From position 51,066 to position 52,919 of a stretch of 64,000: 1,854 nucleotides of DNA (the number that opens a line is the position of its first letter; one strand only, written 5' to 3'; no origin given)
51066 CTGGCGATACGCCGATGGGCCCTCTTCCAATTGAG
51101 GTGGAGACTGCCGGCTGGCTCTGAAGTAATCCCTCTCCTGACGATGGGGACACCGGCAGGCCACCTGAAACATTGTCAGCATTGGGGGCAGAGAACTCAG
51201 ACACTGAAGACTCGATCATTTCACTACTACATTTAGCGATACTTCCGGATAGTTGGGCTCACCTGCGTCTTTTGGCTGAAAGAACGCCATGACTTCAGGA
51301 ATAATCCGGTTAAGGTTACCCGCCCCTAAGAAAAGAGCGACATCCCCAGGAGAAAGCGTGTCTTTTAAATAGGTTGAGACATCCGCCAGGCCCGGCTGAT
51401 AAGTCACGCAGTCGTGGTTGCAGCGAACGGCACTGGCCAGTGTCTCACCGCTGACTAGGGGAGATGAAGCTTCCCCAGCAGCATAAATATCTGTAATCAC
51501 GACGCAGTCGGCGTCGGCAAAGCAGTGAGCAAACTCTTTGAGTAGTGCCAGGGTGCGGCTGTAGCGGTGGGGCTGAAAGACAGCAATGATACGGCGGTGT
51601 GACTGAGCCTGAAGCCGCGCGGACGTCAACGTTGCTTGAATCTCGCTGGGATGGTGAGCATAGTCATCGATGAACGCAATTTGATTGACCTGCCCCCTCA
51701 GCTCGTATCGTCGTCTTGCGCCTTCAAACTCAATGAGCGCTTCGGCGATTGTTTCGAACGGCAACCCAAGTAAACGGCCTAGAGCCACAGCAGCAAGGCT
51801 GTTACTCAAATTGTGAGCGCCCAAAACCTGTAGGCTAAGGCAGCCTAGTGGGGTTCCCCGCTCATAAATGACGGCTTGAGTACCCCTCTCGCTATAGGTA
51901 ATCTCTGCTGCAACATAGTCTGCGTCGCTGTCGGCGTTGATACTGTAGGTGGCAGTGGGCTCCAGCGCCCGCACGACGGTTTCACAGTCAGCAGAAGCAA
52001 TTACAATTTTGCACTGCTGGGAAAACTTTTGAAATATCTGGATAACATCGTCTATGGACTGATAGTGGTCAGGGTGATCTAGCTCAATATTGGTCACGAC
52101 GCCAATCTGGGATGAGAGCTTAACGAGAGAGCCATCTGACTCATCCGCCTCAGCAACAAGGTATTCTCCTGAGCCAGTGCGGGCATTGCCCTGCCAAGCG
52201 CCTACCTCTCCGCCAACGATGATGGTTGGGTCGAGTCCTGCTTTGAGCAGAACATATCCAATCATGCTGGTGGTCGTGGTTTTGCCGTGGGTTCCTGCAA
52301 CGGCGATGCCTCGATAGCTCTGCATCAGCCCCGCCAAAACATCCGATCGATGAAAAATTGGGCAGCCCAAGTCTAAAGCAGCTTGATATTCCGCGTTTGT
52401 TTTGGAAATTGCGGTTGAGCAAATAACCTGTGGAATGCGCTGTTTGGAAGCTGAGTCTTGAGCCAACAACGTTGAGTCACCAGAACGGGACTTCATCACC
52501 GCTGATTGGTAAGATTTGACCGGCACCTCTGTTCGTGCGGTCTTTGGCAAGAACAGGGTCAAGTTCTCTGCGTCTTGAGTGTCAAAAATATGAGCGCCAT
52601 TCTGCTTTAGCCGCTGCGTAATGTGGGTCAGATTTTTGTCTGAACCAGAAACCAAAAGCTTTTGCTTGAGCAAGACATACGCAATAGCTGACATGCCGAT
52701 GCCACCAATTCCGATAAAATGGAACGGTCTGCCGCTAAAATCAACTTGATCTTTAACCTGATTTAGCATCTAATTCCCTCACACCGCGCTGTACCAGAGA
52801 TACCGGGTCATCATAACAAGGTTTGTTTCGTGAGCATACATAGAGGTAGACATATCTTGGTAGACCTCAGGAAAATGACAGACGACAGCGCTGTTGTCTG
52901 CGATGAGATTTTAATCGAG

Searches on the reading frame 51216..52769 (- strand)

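Call 106: search_protein_families(library=pfam, proteins=[window:51216-52769:-], max_evalue=0.001)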
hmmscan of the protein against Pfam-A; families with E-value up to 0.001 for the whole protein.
window:51216-52769:- (517 aa): 3 families
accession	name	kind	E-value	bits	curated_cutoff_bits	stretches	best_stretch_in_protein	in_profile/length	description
PF08245.18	Mur_ligase_M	-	1.5e-21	77.7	24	1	157-330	1-199/200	Mur ligase middle domain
PF01225.30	Mur_ligase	-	4.4e-19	69.1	21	1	16-153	2-95/95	Mur ligase family, catalytic domain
PF02875.26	Mur_ligase_C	-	9.1e-19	69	28.4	1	353-484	1-127/127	Mur ligase, glutamate ligase domain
